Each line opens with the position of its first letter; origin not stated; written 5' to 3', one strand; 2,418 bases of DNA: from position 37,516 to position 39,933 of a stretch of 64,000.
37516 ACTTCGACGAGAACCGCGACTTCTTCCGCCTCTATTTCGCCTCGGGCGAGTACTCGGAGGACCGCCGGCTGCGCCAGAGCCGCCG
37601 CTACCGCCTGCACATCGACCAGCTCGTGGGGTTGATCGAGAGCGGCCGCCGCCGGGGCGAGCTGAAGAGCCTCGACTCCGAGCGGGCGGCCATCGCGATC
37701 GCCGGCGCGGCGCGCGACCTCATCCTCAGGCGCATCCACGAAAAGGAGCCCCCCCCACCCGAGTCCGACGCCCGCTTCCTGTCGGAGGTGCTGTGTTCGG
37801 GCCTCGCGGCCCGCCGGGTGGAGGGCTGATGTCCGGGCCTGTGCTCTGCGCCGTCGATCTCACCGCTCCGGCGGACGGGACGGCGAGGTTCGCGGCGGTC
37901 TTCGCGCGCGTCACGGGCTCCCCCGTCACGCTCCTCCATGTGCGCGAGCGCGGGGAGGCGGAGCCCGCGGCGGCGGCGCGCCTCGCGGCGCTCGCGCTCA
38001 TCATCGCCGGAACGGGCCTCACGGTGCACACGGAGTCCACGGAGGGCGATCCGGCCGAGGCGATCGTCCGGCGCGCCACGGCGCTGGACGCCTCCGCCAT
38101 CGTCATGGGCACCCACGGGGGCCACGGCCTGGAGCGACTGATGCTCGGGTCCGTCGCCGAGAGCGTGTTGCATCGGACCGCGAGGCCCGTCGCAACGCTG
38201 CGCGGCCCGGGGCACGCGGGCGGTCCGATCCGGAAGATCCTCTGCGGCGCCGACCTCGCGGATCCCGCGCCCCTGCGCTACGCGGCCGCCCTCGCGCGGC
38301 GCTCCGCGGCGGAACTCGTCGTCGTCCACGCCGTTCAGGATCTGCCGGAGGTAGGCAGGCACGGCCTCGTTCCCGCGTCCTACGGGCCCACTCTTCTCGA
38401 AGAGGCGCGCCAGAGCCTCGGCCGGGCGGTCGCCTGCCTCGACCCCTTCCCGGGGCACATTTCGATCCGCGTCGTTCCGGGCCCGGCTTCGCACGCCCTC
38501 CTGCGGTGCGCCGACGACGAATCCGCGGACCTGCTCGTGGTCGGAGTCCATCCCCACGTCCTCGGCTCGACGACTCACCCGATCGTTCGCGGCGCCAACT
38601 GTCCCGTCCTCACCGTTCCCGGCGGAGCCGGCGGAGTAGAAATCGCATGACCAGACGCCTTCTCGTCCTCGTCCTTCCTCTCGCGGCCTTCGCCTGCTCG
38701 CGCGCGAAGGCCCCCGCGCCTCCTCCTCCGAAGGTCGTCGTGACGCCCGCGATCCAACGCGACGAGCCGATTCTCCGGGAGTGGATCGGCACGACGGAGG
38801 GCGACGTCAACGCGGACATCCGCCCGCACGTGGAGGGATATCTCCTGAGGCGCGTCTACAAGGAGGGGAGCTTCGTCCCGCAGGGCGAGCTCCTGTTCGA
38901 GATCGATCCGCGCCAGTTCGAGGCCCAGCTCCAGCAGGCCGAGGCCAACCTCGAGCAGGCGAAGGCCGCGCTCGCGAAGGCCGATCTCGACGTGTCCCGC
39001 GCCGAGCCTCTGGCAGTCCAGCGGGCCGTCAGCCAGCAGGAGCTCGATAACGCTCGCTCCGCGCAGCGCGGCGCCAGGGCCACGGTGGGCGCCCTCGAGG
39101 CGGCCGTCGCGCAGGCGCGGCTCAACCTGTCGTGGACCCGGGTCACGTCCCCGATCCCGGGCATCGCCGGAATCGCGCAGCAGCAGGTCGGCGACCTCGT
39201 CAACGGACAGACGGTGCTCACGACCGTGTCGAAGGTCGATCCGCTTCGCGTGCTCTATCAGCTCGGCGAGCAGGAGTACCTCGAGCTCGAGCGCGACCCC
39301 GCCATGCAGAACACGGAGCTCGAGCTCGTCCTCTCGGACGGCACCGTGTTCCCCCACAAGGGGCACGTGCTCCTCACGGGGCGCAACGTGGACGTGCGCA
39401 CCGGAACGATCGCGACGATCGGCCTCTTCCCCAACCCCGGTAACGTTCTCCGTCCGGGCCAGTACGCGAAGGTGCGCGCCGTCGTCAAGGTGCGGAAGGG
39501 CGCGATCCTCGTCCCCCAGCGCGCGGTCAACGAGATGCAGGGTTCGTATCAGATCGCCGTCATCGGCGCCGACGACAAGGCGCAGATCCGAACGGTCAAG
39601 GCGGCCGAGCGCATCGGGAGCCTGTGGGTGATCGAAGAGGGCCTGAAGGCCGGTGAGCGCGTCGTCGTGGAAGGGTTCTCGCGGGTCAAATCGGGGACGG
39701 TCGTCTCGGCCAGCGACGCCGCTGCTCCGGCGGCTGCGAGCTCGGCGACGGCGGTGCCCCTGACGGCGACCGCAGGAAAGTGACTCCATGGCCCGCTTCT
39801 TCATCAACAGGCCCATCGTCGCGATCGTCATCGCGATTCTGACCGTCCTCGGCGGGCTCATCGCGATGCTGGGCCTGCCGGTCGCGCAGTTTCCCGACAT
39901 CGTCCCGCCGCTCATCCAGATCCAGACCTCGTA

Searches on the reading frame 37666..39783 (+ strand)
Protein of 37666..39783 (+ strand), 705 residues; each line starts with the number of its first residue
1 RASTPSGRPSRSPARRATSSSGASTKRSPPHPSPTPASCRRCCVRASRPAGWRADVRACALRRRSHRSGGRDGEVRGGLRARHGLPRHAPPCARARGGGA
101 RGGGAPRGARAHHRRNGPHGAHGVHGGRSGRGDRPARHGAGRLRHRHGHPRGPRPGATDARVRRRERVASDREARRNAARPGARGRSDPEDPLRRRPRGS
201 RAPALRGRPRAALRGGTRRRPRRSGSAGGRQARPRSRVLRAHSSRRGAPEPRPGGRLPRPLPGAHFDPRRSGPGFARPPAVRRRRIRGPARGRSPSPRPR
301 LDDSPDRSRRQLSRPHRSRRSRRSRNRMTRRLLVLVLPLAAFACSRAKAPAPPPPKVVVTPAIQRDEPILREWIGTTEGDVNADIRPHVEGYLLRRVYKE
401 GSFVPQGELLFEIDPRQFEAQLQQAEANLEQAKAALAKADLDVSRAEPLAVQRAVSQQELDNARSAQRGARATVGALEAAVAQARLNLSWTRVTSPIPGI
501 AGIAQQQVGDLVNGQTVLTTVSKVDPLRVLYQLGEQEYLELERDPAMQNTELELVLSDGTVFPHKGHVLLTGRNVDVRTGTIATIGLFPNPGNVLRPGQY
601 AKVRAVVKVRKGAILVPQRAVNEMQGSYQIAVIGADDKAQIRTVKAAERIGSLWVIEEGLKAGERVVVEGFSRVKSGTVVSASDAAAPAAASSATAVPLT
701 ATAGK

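Call 10: search_protein_families(library=pfam, proteins=[window:37666-39783:+], max_evalue=0.001)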
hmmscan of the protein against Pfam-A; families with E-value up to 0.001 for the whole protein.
window:37666-39783:+ (705 aa): 2 families
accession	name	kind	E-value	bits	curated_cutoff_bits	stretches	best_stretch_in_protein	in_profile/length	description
PF16576.10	HlyD_D23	-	2.7e-05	24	30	1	383-601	20-214/214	Barrel-sandwich domain of CusB or HlyD membrane-fusion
PF13437.12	HlyD_3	-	7.9e-05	23.8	22.2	0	389-444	6-62/106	HlyD family secretion protein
